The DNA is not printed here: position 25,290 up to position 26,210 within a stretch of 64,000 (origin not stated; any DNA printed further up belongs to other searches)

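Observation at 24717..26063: Copy 2 of the ferredoxin-fusion/MTHTLHR module, embedded between an M20 peptidase and a Zn-ADH under a divergent GntR regulator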

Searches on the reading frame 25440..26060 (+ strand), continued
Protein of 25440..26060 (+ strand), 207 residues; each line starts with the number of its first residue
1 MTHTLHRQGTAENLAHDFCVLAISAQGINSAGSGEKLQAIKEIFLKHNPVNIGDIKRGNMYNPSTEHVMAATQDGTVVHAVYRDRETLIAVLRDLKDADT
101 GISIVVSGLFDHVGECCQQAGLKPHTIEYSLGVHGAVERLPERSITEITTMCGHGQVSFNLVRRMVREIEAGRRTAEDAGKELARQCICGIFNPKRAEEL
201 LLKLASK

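Call 63: search_protein_families(library=ncbifam, proteins=[L006:5574-7247:+, L006:8721-9896:+, L006:10409-11566:+, L050:4963-6669:+, L050:6687-7580:+, L050:3463-4725:+, L072:11259-12158:+, L011:13537-15210:-, L011:4554-5645:+, L080:5859-7226:+], max_evalue=1e-10)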
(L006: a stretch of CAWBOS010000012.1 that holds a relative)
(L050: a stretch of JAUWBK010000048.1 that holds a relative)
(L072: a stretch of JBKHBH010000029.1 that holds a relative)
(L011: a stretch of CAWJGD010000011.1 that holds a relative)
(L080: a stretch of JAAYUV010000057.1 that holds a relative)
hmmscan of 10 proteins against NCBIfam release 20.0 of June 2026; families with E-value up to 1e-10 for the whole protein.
L006:5574-7247:+ (558 aa): 49 families (the best 25 are shown)
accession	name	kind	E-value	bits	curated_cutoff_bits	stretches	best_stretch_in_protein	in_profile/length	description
NF004516.0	PRK05858.1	equivalog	1.9e-92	310.5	587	1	3-547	10-542/548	acetolactate synthase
NF004919.0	PRK06276.1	equivalog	4.2e-69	233.4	866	1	5-542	2-540/582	acetolactate synthase large subunit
NF006122.0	PRK08266.1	subfamily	5.5e-67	226.5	571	1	2-538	2-522/543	hypothetical protein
TIGR00118.1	acolac_lg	equivalog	4.1e-66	223.6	538.35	1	5-546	2-542/557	biosynthetic-type acetolactate synthase large subunit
NF004807.0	PRK06154.1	equivalog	2.4e-65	221.3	607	1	5-539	21-553/565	thiamine pyrophosphate-requiring protein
NF006721.0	PRK09259.1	equivalog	3.2e-63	214.3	557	1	8-542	19-552/574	oxalyl-CoA decarboxylase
NF004772.0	PRK06112.1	subfamily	1.6e-61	208.3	673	1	4-547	14-566/578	acetolactate synthase catalytic subunit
NF006187.0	PRK08322.1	equivalog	2.3e-59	201.3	509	1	5-539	3-527/548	acetolactate synthase large subunit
TIGR03254.1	oxalate_oxc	equivalog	2.5e-59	201.5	739.4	1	8-542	7-539/554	oxalyl-CoA decarboxylase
NF004710.0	PRK06048.1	equivalog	3.1e-57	194.3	976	1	3-541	7-538/561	acetolactate synthase large subunit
NF058623.1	HdaclCoAlyACT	equivalog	1.3e-56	192.5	600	1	7-538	13-538/575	2-hydroxyacyl-CoA lyase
NF005039.0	PRK06456.1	equivalog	2.2e-56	191.5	868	1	7-475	5-477/572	acetolactate synthase large subunit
NF006052.0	PRK08199.1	subfamily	4.9e-56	190.2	539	1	4-556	8-553/559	thiamine pyrophosphate protein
NF005712.0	PRK07524.1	subfamily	1.9e-54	185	500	1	5-540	4-529/536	5-guanidino-2-oxopentanoate decarboxylase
NF008431.0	PRK11269.1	equivalog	1.2e-52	179.3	791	1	1-526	1-537/591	glyoxylate carboligase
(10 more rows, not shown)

L006:8721-9896:+ (392 aa): 7 families
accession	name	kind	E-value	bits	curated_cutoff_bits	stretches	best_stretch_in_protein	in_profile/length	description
NF003809.0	PRK05398.1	subfamily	1.5e-81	274.2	442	2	2-207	2-207/416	formyl-CoA transferase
TIGR03253.1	oxalate_frc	equivalog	3.9e-81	272.9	504.2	2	4-207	3-206/416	formyl-CoA transferase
NF008511.0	PRK11430.1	equivalog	5.1e-62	210.2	522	1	4-374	9-377/381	CoA:oxalate CoA-transferase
NF041294.1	Scnl_mescCoAtase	equivalog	1.8e-58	198.5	700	1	5-374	4-381/381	succinyl-CoA:mesaconate CoA-transferase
NF052585.1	SucGlutTfsCaiB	equivalog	1.7e-55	188.3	750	1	3-375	6-387/394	succinate--glutarate CoA-transferase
NF002914.1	PRK03525.1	equivalog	1.5e-27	96.5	413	1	4-391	9-396/400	L-carnitine CoA-transferase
TIGR04253.1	mesacon_CoA_iso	equivalog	1.3e-15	57.3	725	1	5-392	3-400/403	2-methylfumaryl-CoA isomerase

L006:10409-11566:+ (386 aa): 7 families
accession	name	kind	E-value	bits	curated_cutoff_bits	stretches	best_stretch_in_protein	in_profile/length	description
NF003809.0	PRK05398.1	subfamily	7.2e-80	268.6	442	2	2-207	2-214/416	formyl-CoA transferase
TIGR03253.1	oxalate_frc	equivalog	3e-75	253.5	504.2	2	4-206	3-212/416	formyl-CoA transferase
NF052585.1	SucGlutTfsCaiB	equivalog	1.6e-55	188.3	750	1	2-374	5-392/394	succinate--glutarate CoA-transferase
NF008511.0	PRK11430.1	equivalog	7.5e-54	183.3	522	1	4-370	9-379/381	CoA:oxalate CoA-transferase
NF041294.1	Scnl_mescCoAtase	equivalog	9.9e-50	169.8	700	1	5-368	4-381/381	succinyl-CoA:mesaconate CoA-transferase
NF002914.1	PRK03525.1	equivalog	1.2e-37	129.9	413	1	4-383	9-394/400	L-carnitine CoA-transferase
TIGR04253.1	mesacon_CoA_iso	equivalog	7.8e-23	81.1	725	1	5-386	3-400/403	2-methylfumaryl-CoA isomerase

L050:4963-6669:+ (569 aa): 51 families (the best 25 are shown)
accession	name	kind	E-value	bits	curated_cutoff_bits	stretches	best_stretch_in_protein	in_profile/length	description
NF008431.0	PRK11269.1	equivalog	1.5e-225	750.2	791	1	1-563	1-578/591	glyoxylate carboligase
TIGR01504.1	glyox_carbo_lig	equivalog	5.5e-186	619.7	711.2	1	3-564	2-578/589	glyoxylate carboligase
NF004710.0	PRK06048.1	equivalog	1.2e-168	562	976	1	3-548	7-546/561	acetolactate synthase large subunit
NF004919.0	PRK06276.1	equivalog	6.9e-166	553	866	1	7-554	4-552/582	acetolactate synthase large subunit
TIGR00118.1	acolac_lg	equivalog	1.3e-164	548.7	538.35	1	7-545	4-539/557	biosynthetic-type acetolactate synthase large subunit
NF005860.0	PRK07789.1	equivalog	9.9e-144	479.9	881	1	4-544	34-582/615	acetolactate synthase large subunit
NF005651.0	PRK07418.1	subfamily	2.1e-138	462.2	942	1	7-544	22-563/617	acetolactate synthase large subunit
NF005824.0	PRK07710.1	equivalog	2.4e-135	452.1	976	1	8-543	21-551/573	acetolactate synthase large subunit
NF006319.0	PRK08527.1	equivalog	2.4e-132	442.2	905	1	4-550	4-549/565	acetolactate synthase large subunit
NF005584.0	PRK07282.1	equivalog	8.7e-131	437.2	970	1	9-544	15-544/566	acetolactate synthase large subunit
NF005039.0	PRK06456.1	equivalog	8.6e-130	433.9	868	1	10-545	8-549/572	acetolactate synthase large subunit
NF006524.0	PRK08978.1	equivalog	1e-128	430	738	1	8-544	5-528/548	acetolactate synthase 2 catalytic subunit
NF005228.0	PRK06725.1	equivalog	4e-128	428.1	991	1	6-544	18-549/571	acetolactate synthase large subunit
NF006581.0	PRK09107.1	equivalog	1.1e-127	426.8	974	1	4-545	11-558/595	acetolactate synthase 3 large subunit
NF006016.1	PRK08155.1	equivalog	5.9e-127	424.4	870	1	7-544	6-536/554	acetolactate synthase large subunit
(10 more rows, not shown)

L050:6687-7580:+ (298 aa): 1 family
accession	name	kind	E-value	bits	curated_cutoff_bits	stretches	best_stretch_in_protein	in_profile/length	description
NF041099.2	keto_glucon_epim_IolO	equivalog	1.4e-11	44.2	300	1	36-217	34-213/269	5-keto-L-gluconate epimerase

L050:3463-4725:+ (421 aa): 5 families
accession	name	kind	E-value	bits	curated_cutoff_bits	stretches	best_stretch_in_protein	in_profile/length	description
NF033504.2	Ni_dep_LarA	equivalog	7.8e-135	449.8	460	1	6-414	2-418/422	nickel-dependent lactate racemase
NF052593.1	NPN_racem_MAR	equivalog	2.1e-120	402.1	500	1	6-418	1-414/415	nickel-dependent malate racemase, LarAH6 family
NF052595.1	NPN_LarAH5_MAR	equivalog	2.2e-102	343.1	462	1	6-415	1-411/415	nickel-dependent malate racemase, LarAH5 family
NF052525.1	NPN_LarAH10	equivalog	2.2e-93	313.3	540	1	5-418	2-426/426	NPN-dependent 2-hydroxyacid racemase, LarAH10 family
NF052592.1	LarAH_14_15_16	equivalog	2.8e-20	72.2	740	1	11-206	17-219/520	NPN-dependent hydroxyacid isomerase, LarAH14/15/16 family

L072:11259-12158:+ (300 aa): 9 families
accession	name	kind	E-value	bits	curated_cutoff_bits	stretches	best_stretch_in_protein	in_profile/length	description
NF008592.0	PRK11559.1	equivalog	1.2e-91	307.1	397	1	4-294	3-294/296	2-hydroxy-3-oxopropionate reductase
TIGR01505.1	tartro_sem_red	equivalog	1.1e-90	303.8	340.75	1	5-292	1-289/291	2-hydroxy-3-oxopropionate reductase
TIGR01692.1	HIBADH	equivalog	1e-82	277.8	291.6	1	8-286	1-287/288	3-hydroxyisobutyrate dehydrogenase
NF043037.1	ThreonDh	equivalog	9.6e-67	225.5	350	1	5-289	4-290/297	L-threonate dehydrogenase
NF011633.0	PRK15059.1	equivalog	2.2e-65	220.7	451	1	4-290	1-287/292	2-hydroxy-3-oxopropionate reductase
NF012005.0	PRK15461.1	equivalog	4.5e-63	213.2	348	1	5-292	3-292/298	sulfolactaldehyde 3-reductase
NF007161.0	PRK09599.1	subfamily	1.9e-25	89.8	271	1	5-221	2-226/302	NADP-dependent phosphogluconate dehydrogenase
TIGR00872.1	gnd_rel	equivalog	8.8e-20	71.1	297.2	1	4-220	1-222/299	phosphogluconate dehydrogenase (NAD(+)-dependent, decarboxylating)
NF006765.0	PRK09287.1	equivalog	9.9e-12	44.5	413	1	5-192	5-203/476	NADP-dependent phosphogluconate dehydrogenase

L011:13537-15210:- (557 aa): 51 families (the best 25 are shown)
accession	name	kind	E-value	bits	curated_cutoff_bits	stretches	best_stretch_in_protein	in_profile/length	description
NF004772.0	PRK06112.1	subfamily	7.2e-97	325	673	1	2-553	13-566/578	acetolactate synthase catalytic subunit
TIGR00118.1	acolac_lg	equivalog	3.7e-93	312.9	538.35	1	4-549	2-537/557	biosynthetic-type acetolactate synthase large subunit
NF004919.0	PRK06276.1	equivalog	7.8e-93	311.8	866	1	4-551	2-543/582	acetolactate synthase large subunit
NF006187.0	PRK08322.1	equivalog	9.7e-89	298.2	509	1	4-547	3-529/548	acetolactate synthase large subunit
NF006052.0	PRK08199.1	subfamily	2e-87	293.8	539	1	3-553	8-544/559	thiamine pyrophosphate protein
NF004710.0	PRK06048.1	equivalog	5.8e-82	275.9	976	1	2-550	7-541/561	acetolactate synthase large subunit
NF006122.0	PRK08266.1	subfamily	2e-76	257.7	571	1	2-554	3-533/543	hypothetical protein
NF005039.0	PRK06456.1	equivalog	2.6e-75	254.1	868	1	4-552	3-550/572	acetolactate synthase large subunit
TIGR03457.1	sulphoacet_xsc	equivalog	3.1e-74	250.4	676.4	1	3-554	2-564/579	sulfoacetaldehyde acetyltransferase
NF008431.0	PRK11269.1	equivalog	5.3e-74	249.8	791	1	8-547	9-556/591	glyoxylate carboligase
NF005713.0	PRK07525.1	subfamily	8.6e-74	249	620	1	3-554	6-570/592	sulfoacetaldehyde acetyltransferase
NF004807.0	PRK06154.1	equivalog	4.5e-73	246.8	607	1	4-549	21-557/565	thiamine pyrophosphate-requiring protein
NF006377.0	PRK08611.1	equivalog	2.4e-71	241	742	1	3-557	4-539/576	pyruvate oxidase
NF005651.0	PRK07418.1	subfamily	4.3e-70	236.6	942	1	2-545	18-558/617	acetolactate synthase large subunit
NF006016.1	PRK08155.1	equivalog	4.3e-69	233.4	870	1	2-550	2-536/554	acetolactate synthase large subunit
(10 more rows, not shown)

L011:4554-5645:+ (364 aa): 5 families
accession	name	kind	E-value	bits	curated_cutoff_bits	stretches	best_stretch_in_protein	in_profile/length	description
NF007504.0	PRK10098.1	equivalog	2.3e-62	210.8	336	1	3-352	7-343/360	malate/lactate/ureidoglycolate dehydrogenase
NF040650.1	sulfolac_dhydr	equivalog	7e-60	203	500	1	1-355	1-335/339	L-sulfolactate dehydrogenase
NF011599.0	PRK15025.1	equivalog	4.9e-44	150.9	356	1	26-339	26-324/349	ureidoglycolate dehydrogenase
TIGR03175.1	AllD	equivalog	1.2e-40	139.7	496.2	1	28-339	28-324/349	ureidoglycolate dehydrogenase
NF009750.0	PRK13260.1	equivalog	1.6e-29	103.1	316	1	1-347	1-330/332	3-dehydro-L-gulonate 2-dehydrogenase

L080:5859-7226:+ (456 aa): 1 family
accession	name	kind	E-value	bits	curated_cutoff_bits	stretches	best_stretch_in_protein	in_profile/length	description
TIGR01702.1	CO_DH_cata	equivalog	1.1e-24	86.6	478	1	9-106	2-97/621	anaerobic carbon-monoxide dehydrogenase catalytic subunit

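Call 67: list_cluster_members(proteins=[P0003, P0205, P0051, P0155])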
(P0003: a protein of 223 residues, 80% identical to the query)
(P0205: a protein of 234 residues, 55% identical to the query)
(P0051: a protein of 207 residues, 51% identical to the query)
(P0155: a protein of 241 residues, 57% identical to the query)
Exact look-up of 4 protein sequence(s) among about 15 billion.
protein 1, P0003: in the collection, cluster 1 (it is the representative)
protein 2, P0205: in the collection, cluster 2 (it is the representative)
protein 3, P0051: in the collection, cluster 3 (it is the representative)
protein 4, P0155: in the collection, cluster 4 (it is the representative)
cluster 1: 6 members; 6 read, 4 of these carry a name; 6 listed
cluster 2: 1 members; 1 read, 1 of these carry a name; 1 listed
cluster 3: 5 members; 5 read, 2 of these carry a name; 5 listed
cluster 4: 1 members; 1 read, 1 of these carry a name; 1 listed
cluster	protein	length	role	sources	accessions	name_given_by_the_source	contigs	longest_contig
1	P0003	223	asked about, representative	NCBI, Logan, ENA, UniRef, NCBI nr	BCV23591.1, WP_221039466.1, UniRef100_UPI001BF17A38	hypothetical protein [Gelria sp. Kuro-4] | hypothetical protein n=1 Tax=Gelria sp. Kuro-4 TaxID=2796927 RepID=UPI001BF17A38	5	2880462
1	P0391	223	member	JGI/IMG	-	hypothetical protein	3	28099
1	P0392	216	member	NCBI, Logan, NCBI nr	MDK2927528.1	MAG: hypothetical protein PWR31_1218 [Bacillota bacterium] | hypothetical protein [Bacillota bacterium]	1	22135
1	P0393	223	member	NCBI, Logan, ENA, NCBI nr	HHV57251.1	MAG TPA: hypothetical protein GXX50_05740 [Firmicutes bacterium] | hypothetical protein [Bacillota bacterium]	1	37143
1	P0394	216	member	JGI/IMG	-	-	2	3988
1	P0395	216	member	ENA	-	-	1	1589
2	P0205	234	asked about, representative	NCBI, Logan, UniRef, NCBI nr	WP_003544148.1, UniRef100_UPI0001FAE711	4Fe-4S binding protein [Desulfotomaculum nigrificans] | 4Fe-4S binding protein n=1 Tax=Desulfotomaculum nigrificans TaxID=1565 RepID=UPI0001FAE711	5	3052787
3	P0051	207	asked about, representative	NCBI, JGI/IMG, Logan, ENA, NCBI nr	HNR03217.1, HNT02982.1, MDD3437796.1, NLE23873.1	MAG: hypothetical protein PHI04_00060 [Clostridiaceae bacterium] | hypothetical protein [Clostridiaceae bacterium]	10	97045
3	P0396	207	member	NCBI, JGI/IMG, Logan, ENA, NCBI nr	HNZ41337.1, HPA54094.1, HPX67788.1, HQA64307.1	MAG TPA: hypothetical protein PKU88_00430 [Bacillota bacterium] | hypothetical protein [Clostridia bacterium]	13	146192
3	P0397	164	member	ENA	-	-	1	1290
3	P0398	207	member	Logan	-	-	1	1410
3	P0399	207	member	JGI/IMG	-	-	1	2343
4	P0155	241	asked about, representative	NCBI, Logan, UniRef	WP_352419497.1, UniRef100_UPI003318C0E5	4Fe-4S binding protein [Proteiniborus sp.] | DUF362 domain-containing protein n=1 Tax=Proteiniborus sp. TaxID=2079015 ...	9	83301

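Call 68: search_protein_families(library=pfam, alignment_id=A1, max_evalue=5)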
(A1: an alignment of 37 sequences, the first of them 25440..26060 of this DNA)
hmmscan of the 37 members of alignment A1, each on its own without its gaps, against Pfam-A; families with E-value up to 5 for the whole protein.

A. member 1, window:25440-26060:+ (207 aa): 0 families

B. families by the number of members that match (of 37 scanned): 24 families
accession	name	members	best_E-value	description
PF23938.1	DUF7273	3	0.058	Domain of unknown function (DUF7273)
PF00392.27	GntR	2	0.023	Bacterial regulatory proteins, gntR family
PF03435.24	Sacchrp_dh_NADP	2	0.054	Saccharopine dehydrogenase NADP binding domain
PF09012.17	FeoC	2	0.16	FeoC like transcriptional regulator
PF19428.4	Sema4F_C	1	0.0091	Semaphorin 4F C-terminal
PF03947.24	Ribosomal_L2_C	1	0.026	Ribosomal Proteins L2, C-terminal domain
PF11266.14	Ald_deCOase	1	0.031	Long-chain fatty aldehyde decarbonylase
PF14500.11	MMS19_N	1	0.04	Dos2-interacting transcription regulator of RNA-Pol-II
PF00963.24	Cohesin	1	0.046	Cohesin domain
PF01400.30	Astacin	1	0.049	Astacin (Peptidase family M12A)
PF15612.11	WHIM1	1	0.049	WSTF, HB1, Itc1p, MBD9 motif 1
PF01325.25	Fe_dep_repress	1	0.053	Iron dependent repressor, N-terminal DNA binding domain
PF11821.13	ActD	1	0.059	Alternative complex III, ActD subunit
PF22746.1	SHOCT-like_DUF2089-C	1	0.067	SHOCT-like domain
PF13419.12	HAD_2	1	0.069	Haloacid dehalogenase-like hydrolase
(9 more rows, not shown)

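Call 84: search_protein_families(library=padloc, proteins=[window:25440-26060:+], max_evalue=0.01)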
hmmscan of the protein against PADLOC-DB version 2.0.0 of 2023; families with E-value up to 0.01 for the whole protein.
window:25440-26060:+ (207 aa): 0 families

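Call 85: search_protein_families(library=phrogs, proteins=[window:25440-26060:+], max_evalue=0.01)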
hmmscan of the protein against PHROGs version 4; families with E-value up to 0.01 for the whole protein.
window:25440-26060:+ (207 aa): 0 families
